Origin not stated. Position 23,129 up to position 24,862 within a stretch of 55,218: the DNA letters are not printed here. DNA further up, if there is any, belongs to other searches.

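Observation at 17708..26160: ABC importer operon carrying three cytoplasmic phosphoesterases: candidate import-and-dismantle system for oligonucleotides or another phosphodiester nutrient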

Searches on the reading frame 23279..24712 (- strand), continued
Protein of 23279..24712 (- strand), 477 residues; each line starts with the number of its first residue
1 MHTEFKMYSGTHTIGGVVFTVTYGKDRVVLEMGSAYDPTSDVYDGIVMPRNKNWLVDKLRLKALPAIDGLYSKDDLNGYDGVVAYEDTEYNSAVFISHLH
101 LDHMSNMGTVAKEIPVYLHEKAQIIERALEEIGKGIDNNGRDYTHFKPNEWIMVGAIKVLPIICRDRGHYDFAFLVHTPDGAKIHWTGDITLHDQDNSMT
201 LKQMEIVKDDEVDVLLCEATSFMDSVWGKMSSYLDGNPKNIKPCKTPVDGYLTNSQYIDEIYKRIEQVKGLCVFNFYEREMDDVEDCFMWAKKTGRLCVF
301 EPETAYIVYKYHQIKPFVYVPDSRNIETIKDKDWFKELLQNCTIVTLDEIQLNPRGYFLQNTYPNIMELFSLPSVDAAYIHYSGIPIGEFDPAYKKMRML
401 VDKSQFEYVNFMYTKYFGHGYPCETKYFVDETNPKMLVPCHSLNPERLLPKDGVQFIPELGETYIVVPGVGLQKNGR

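Call 37: search_protein_families(library=ncbifam, proteins=[L033:7667-8470:+, L033:6813-7556:+, L071:959-2140:-, L067:8821-9999:-, L002:11427-12824:+, L010:9597-11066:+], max_evalue=0.001)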
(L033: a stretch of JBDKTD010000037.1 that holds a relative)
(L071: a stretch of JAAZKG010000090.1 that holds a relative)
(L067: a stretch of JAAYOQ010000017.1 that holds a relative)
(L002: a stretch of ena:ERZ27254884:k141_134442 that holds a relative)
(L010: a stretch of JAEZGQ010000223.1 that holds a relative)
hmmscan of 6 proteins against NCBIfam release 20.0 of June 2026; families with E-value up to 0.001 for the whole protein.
L033:7667-8470:+ (267 aa): 5 families
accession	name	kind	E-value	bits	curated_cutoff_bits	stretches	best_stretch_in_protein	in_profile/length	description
TIGR02253.1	CTE7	subfamily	1.1e-05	25.3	169.75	0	160-242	115-199/221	TIGR02253 family HAD-type hydrolase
TIGR01662.1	HAD-SF-IIIA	subfamily_domain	7.4e-05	22.9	44.6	0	6-24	1-19/141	HAD-IIIA family hydrolase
TIGR02254.1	YjjG_YfnB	equivalog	0.00042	19.9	159.9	0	185-258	146-219/223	YjjG family noncanonical pyrimidine nucleotidase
TIGR01549.1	HAD-SF-IA-v1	subfamily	0.00061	20.2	23.3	0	7-23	1-17/149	HAD-IA family hydrolase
TIGR02252.1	DREG-2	subfamily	0.001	18.9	155.2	0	157-236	123-203/203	HAD hydrolase, REG-2-like, family IA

L033:6813-7556:+ (247 aa): 14 families
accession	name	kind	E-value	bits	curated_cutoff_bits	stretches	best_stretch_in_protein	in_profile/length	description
NF008458.0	PRK11337.1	equivalog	1e-19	70.6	378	2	10-86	25-99/293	MurR/RpiR family transcriptional regulator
NF040776.2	AlsR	equivalog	1.9e-17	63.1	400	2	9-86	12-87/279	transcriptional repressor AlsR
NF041755.1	RuMP_HxlAB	equivalog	1.1e-12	47.6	500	1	76-219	215-344/391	bifunctional 3-hexulose-6-phosphate synthase/6-phospho-3-hexuloisomerase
TIGR03127.2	RuMP_HxlB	equivalog_domain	5.5e-10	39.4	160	1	166-220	75-129/178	6-phospho-3-hexuloisomerase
NF008590.0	PRK11557.1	equivalog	1.8e-09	37.4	355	1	11-79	13-80/282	MurR/RpiR family transcriptional regulator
NF010701.0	PRK14101.1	equivalog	2e-08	32.9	920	1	9-216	351-567/638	bifunctional transcriptional regulator/glucokinase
NF008451.0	PRK11302.1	subfamily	3.5e-05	23.4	296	0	11-75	13-76/286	transcriptional regulator HexR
NF046059.1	NagB_SO3506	equivalog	0.00017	21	430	1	161-215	84-138/330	glucosamine-6-phosphate deaminase NagB-II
NF001484.0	PRK00331.1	subfamily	0.00021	19.8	381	1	164-214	334-384/601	isomerizing glutamine--fructose-6-phosphate transaminase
TIGR00441.1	gmhA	equivalog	0.00031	20.8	209.45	1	164-217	80-133/154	D-sedoheptulose 7-phosphate isomerase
TIGR00393.1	kpsF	subfamily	0.00036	20.2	203.7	1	166-215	50-99/268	KpsF/GutQ family sugar-phosphate isomerase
NF001628.0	PRK00414.1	equivalog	0.00043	20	265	1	165-214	113-162/192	D-sedoheptulose 7-phosphate isomerase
NF012026.0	PRK15482.1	equivalog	0.00057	19.5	408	0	11-80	13-82/285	HTH-type transcriptional regulator MurR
TIGR01135.1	glmS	equivalog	0.00062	18.4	418.05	1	164-213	339-388/607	glutamine--fructose-6-phosphate transaminase (isomerizing)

L071:959-2140:- (393 aa): 0 families

L067:8821-9999:- (392 aa): 0 families

L002:11427-12824:+ (465 aa): 2 families
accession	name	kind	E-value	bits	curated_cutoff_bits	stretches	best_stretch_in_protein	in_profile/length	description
NF041257.1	GntH_guanitoxin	equivalog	2.9e-05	23.1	333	0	153-257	163-257/374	guanitoxin biosynthesis MBL fold metallo-hydrolase GntH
TIGR03307.1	PhnP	equivalog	0.00031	20.2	272.25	1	90-217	67-188/249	phosphonate metabolism protein PhnP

L010:9597-11066:+ (489 aa): 14 families
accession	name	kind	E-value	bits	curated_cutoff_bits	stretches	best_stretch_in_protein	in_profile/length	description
NF006934.0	PRK09419.1-1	subfamily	1.3e-65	221.7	1646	1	3-471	631-1094/1174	multifunctional 2',3'-cyclic-nucleotide 2'-phosphodiesterase/3'-nucleotidase/5'-nucleotidase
NF007109.1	PRK09558.1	equivalog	2.2e-43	148.8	600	2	36-237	73-275/550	bifunctional UDP-sugar hydrolase/5'-nucleotidase UshA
TIGR04486.1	thiosulf_SoxB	equivalog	1.3e-33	116.2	550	1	9-430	102-517/556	thiosulfohydrolase SoxB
NF006937.0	PRK09419.1-4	equivalog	1.8e-28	98.5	2554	2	23-223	51-269/1411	multifunctional 2',3'-cyclic-nucleotide 2'-phosphodiesterase/3'-nucleotidase/5'-nucleotidase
NF040549.1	Nt5e_LPXTG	exception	4.6e-26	91.3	1050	1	5-172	101-266/731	cell surface ecto-5'-nucleotidase Nt5e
NF006938.0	PRK09420.1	equivalog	9e-24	83.8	486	1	21-216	50-259/648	bifunctional 2',3'-cyclic-nucleotide 2'-phosphodiesterase/3'-nucleotidase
NF006936.0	PRK09419.1-3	equivalog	5.9e-23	80.5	2542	1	28-434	738-1149/1212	multifunctional 2',3'-cyclic-nucleotide 2'-phosphodiesterase/3'-nucleotidase/5'-nucleotidase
NF008871.0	PRK11907.1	equivalog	9.1e-23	80.3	1266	1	23-230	143-365/814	bifunctional 2',3'-cyclic-nucleotide 2'-phosphodiesterase/3'-nucleotidase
NF006935.0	PRK09419.1-2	equivalog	2.4e-22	78.5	2801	2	23-184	74-252/1445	multifunctional 2',3'-cyclic-nucleotide 2'-phosphodiesterase/3'-nucleotidase/5'-nucleotidase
NF041198.1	UshA_like_PCGU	equivalog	3.9e-22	78.5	275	1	23-191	48-219/519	UshA-like (seleno)protein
TIGR01390.1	CycNucDiestase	equivalog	4.2e-21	75.1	883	1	23-216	30-237/626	2',3'-cyclic-nucleotide 2'-phosphodiesterase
TIGR01530.1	nadN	equivalog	1.2e-19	70.3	436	1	24-142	34-151/550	NAD nucleotidase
NF047875.1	5nuc_LPXTG_Strp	exception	2.7e-17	62.5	1050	2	101-445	166-531/684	surface-anchored 5'-nucleotidase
NF006933.0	PRK09418.1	equivalog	1.8e-09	36.3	1419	1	63-218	120-288/780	bifunctional 2',3'-cyclic-nucleotide 2'-phosphodiesterase/3'-nucleotidase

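Call 42: predict_structure(alignment_id=A1)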
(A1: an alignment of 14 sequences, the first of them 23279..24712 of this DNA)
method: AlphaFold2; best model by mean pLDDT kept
length: 477 residues; sequences in the alignment: 14
mean_pLDDT: 87.6   pTM: 0.89
mean pLDDT of the five models: 87.6, 87.5, 85.0, 84.5, 80.1
residues with pLDDT >= 90: 267; 70-90: 171; 50-70: 35; < 50: 4
segments of 3 or more residues with pLDDT < 50: none
pLDDT, mean of each block of 10 residues (from residue 1): 92 83 97 72 61 87 90 90 95 93 88 95 94 86 93 98 90 95 89 81 90 83 53 61 80 88 96 94 94 98 97 96 79 96 97 98 92 97 81 87 96 74 84 89 77 89 88 75
secondary structure, 60 per line:
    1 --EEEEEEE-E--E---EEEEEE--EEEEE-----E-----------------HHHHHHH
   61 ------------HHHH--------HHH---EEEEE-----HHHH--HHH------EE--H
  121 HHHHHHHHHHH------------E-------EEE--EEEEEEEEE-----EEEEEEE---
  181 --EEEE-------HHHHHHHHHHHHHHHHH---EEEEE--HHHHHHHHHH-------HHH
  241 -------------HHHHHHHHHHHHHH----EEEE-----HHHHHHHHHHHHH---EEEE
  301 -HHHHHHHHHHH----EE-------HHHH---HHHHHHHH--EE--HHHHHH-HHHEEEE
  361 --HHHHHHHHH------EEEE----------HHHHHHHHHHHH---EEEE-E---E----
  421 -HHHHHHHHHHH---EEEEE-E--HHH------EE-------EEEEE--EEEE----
elements in order: E3-9 E18-23 E26-30 H54-60 H73-76 E91-95 H101-104 H120-131 E152-154 E157-165 E171-177 E183-186 H194-210 E214-218 H221-230 H254-267 E272-275 H281-293 E297-300 H302-312 H326-329 H333-340 H347-352 E357-360 H363-371 E378-381 H392-403 E407-410 H422-432 E436-440 E463-467 E470-473
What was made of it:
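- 23279..24712 (-): Cytoplasmic beta-CASP metallo-beta-lactamase-fold hydrolase (477 aa) of the EF2904-like family. AF2 model with pLDDT 87.6 (call 42).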

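Call 46: fold_search(model_id=the predicted structure, library=pdb)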
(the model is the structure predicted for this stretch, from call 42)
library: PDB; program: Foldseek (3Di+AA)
matches with E <= 10: 1299; with E <= 0.001: 285
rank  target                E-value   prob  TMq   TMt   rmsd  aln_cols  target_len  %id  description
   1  2az4_A                1.4e-31  1.00  0.72  0.80   5.1       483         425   24  Crystal Structure of a Protein of Unknown Function from Enterococcus faecalis V583 (released 2005-10-25)
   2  2az4_B                6.9e-31  1.00  0.74  0.82   4.7       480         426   24  Crystal Structure of a Protein of Unknown Function from Enterococcus faecalis V583 (released 2005-10-25)
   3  3bk1                  1.0e-20  1.00  0.64  0.56   7.6       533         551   16  Crystal Structure Analysis of RNase J (released 2008-01-22)
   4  9a5v_B                3.6e-20  1.00  0.64  0.56   5.6       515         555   16  Integrative model of RNJ2-RNJ1 by crosslinking MS and deep learning (released 2024-09-18)
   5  4xww_A                3.8e-20  1.00  0.65  0.58   5.6       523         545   15  Crystal structure of RNase J complexed with RNA (released 2015-12-16)
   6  3bk2                  4.8e-20  1.00  0.65  0.57   5.5       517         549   16  Crystal Structure Analysis of the RNase J/UMP complex (released 2008-01-22)
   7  4xwt_A                5.1e-20  1.00  0.65  0.58   5.6       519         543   15  Crystal structure of RNase J complexed with UMP (released 2015-12-16)
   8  7wnu_B                9.8e-20  1.00  0.63  0.55   7.9       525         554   14  Mycobacterium tuberculosis Rnase J complex with 7nt RNA (released 2023-01-25)
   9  7wnu_A                1.8e-19  1.00  0.64  0.56   6.8       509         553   15  Mycobacterium tuberculosis Rnase J complex with 7nt RNA (released 2023-01-25)
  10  7pcr                  2.0e-19  1.00  0.64  0.56   7.0       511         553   14  Helicobacter pylori RNase J (released 2022-05-25)
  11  7wnt                  2.0e-19  1.00  0.65  0.59   6.6       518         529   14  RNase J from Mycobacterium tuberculosis (released 2023-01-25)
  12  3zq4_D                7.4e-19  1.00  0.64  0.57   6.8       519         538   14  Unusual, dual endo- and exo-nuclease activity in the degradosome explained by crystal structure analysis of RNase J1 (released 2011-09-14)
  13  3zq4_A                7.4e-19  1.00  0.60  0.53   6.8       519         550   15  Unusual, dual endo- and exo-nuclease activity in the degradosome explained by crystal structure analysis of RNase J1 (released 2011-09-14)
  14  3t3n_A                1.1e-18  1.00  0.63  0.55   6.0       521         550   16  Molecular basis for the recognition and cleavage of RNA (UUCCGU) by the bifunctional 5'-3' exo/endoribonuclease RNase  (released 2011-10-19)
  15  3t3o_A                2.4e-18  1.00  0.64  0.56   6.0       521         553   16  Molecular basis for the recognition and cleavage of RNA (CUGG) by the bifunctional 5'-3' exo/endoribonuclease RNase J (released 2011-10-19)
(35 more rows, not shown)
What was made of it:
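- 23279..24712 (-): Foldseek top hits are 2AZ4 (TM 0.72), then RNase J (TM about 0.64) and CPSF-73 (call 46).
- On beta-CASP metallo-beta-lactamase nucleases: Foldseek aligns the full length to RNase J, CPSF-73 and EF2904 (call 46).
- It has a beta-CASP fold, closest to RNase J after EF2904 (call 46). All beta-CASP enzymes characterised so far act on nucleic acids (established knowledge; fold match in call 46). It has an RNase J-like fold (call 46).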

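Call 59: search_solved_structures(query=L002:11427-12824:+, max_evalue=0.001)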
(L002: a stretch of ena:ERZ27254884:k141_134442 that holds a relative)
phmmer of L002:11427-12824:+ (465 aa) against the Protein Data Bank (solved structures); distinct sequences matched with E-value up to 0.001: 1.
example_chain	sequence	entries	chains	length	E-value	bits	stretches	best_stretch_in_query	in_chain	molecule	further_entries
2az4_A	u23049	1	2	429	9.6e-25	90.3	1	5-452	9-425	hypothetical protein EF2904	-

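Call 60: search_solved_structures(query=L080:9986-11389:+, max_evalue=0.001)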
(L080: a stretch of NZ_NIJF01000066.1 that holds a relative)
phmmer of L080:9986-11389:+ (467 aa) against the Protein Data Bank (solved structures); distinct sequences matched with E-value up to 0.001: 11.
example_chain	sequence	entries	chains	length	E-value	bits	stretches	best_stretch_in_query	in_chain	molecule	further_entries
2az4_A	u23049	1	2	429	2.9e-53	184.6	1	3-458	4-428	hypothetical protein EF2904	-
7pcr_A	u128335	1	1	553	1.9e-08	36.9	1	96-290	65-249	Ribonuclease J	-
8cgl_A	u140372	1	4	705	5e-08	35.5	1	96-290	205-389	Ribonuclease J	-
3zq4_A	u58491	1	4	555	5.6e-06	28.7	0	97-305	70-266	RIBONUCLEASE J 1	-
4xwt_A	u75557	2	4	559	1.7e-05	27.1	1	98-464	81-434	DR2417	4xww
5haa_A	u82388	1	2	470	4.8e-05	25.6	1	95-292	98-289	Ribonuclease J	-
5ws2_A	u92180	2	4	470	5.3e-05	25.5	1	95-293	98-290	Ribonuclease J | MPY-RNase J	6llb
3bk1_A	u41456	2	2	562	6.2e-05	25.3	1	74-435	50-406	Metal dependent hydrolase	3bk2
7wnt_A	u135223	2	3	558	0.00038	22.7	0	54-293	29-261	Ribonuclease J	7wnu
6k6s_A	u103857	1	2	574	0.00087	21.5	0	97-293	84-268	Ribonuclease J 1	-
3t3n_A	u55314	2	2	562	0.00091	21.4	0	152-435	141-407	Metal dependent hydrolase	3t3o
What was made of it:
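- A Bacillus-type family member matches RNase J directly by sequence (2e-8) and EF2904 at 3e-53 (call 60).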

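Call 62: search_protein_families(library=pfam, proteins=[L082:2-4453:+, L080:996-3983:+, L074:1108-2889:+, L074:3224-4405:+, L074:4470-5345:-, L080:12391-13332:-, L080:13449-14312:-, L080:14837-15469:+, L083:11775-12617:+, L083:12810-14099:+], max_evalue=0.001)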
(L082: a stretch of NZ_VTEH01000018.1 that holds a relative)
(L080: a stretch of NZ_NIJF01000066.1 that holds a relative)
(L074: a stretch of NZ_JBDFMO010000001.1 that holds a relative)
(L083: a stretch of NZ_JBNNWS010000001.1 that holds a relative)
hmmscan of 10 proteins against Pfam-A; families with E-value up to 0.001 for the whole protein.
L082:2-4453:+ (1483 aa): 8 families
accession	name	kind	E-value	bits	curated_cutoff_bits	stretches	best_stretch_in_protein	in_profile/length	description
PF00565.23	SNase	-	7.5e-44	149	21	2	246-361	1-106/107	Staphylococcal nuclease homologue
PF19886.4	DUF6359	-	8.1e-33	112.9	23.2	3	458-549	1-109/110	Domain of unknown function (DUF6359)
PF01336.31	tRNA_anti-codon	-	5.7e-19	68.3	27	2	32-103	1-75/75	OB-fold nucleic acid binding domain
PF18942.5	DUF5689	-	2.6e-10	41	28.6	2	23-205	17-216/217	Family of unknown function (DUF5689)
PF12869.13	tRNA_anti-like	-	8.7e-06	25.8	23.5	0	122-193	60-135/146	tRNA_anti-like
PF13742.12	tRNA_anti_2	-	0.00026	21.6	27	0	50-93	39-85/95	OB-fold nucleic acid binding domain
PF04076.19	BOF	-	0.00049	20.6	25.8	0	554-586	18-50/103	Bacterial OB fold (BOF) protein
PF23449.2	CBM-like_CFAP184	-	0.00073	20.2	27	0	565-598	4-37/111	CFAP184 CBM-like domain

L080:996-3983:+ (995 aa): 2 families
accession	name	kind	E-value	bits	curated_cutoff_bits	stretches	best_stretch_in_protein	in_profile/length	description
PF00912.28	Transgly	-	5.8e-53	179.4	27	1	113-297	5-177/178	Transglycosylase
PF00905.27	Transpeptidase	-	4.7e-22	79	22.1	1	436-697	4-273/299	Penicillin binding protein transpeptidase domain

L074:1108-2889:+ (593 aa): 1 family
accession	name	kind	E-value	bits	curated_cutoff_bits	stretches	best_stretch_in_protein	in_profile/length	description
PF05787.19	PhoX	-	8.2e-21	75.2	24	1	180-573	158-515/515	Alkaline phosphatase PhoX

L074:3224-4405:+ (393 aa): 3 families
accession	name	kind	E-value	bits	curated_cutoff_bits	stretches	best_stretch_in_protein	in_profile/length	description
PF07662.18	Nucleos_tra2_C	-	1.9e-56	191.6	32.3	1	192-389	1-212/213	Na+ dependent nucleoside transporter C-terminus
PF01773.25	Nucleos_tra2_N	-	7.9e-24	84.4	27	1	8-81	1-74/74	Na+ dependent nucleoside transporter N-terminus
PF07670.19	Gate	-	2.5e-13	50.8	29.6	1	90-190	1-103/104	Nucleoside recognition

L074:4470-5345:- (291 aa): 2 families
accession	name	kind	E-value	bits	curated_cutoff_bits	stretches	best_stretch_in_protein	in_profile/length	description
PF00753.33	Lactamase_B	-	2e-21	77.3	22.7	1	36-231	10-196/196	Metallo-beta-lactamase superfamily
PF12706.13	Lactamase_B_2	-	6.4e-08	32.9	27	1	44-217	3-163/200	Beta-lactamase superfamily domain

L080:12391-13332:- (313 aa): 1 family
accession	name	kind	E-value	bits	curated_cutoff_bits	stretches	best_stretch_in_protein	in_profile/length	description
PF08378.17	NERD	-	9.6e-15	55.5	22.1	1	50-157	1-111/111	Nuclease-related domain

L080:13449-14312:- (287 aa): 4 families
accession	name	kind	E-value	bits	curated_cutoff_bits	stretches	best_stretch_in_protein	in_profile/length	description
PF00702.32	Hydrolase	-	3.2e-14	54.2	26.4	1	8-245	1-191/191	haloacid dehalogenase-like hydrolase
PF13419.12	HAD_2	-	5e-10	40.2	23.8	1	152-250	77-177/178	Haloacid dehalogenase-like hydrolase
PF12710.13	HAD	-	9.8e-06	26.5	27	0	147-227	81-175/189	haloacid dehalogenase-like hydrolase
PF12689.13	Acid_PPase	-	5.4e-05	23.5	27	0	185-252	78-151/169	Acid Phosphatase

L080:14837-15469:+ (210 aa): 1 family
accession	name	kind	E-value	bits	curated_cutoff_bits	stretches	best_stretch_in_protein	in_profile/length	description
PF07510.16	GmrSD_C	-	4.9e-11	43.1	23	1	85-201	18-135/138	GmrSD restriction endonucleases, C-terminal domain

L083:11775-12617:+ (280 aa): 1 family
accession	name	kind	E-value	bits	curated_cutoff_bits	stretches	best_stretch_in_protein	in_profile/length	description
PF02645.21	DegV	-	4.7e-90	302.1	27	1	3-279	1-279/280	Uncharacterised protein, DegV family COG1307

L083:12810-14099:+ (429 aa): 1 family
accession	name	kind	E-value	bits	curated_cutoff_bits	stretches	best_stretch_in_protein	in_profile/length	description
PF03572.23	Peptidase_S41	-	1e-16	61.4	24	1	183-400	2-164/165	Peptidase family S41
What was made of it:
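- On Mycoplasma SNase-ABC nucleic-acid precursor operon: An SNase-domain protein is adjacent only in L082 (call 62).
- Closest known: Mycoplasma surface-nuclease/ABC operons. Same: One Rossellomorea locus has an SNase-domain nuclease directly upstream (call 62).
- PhoX and a NupC nucleoside transporter are found in a Bacillus locus (call 62). A secreted SNase-type nuclease lies next to one such locus (call 62).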
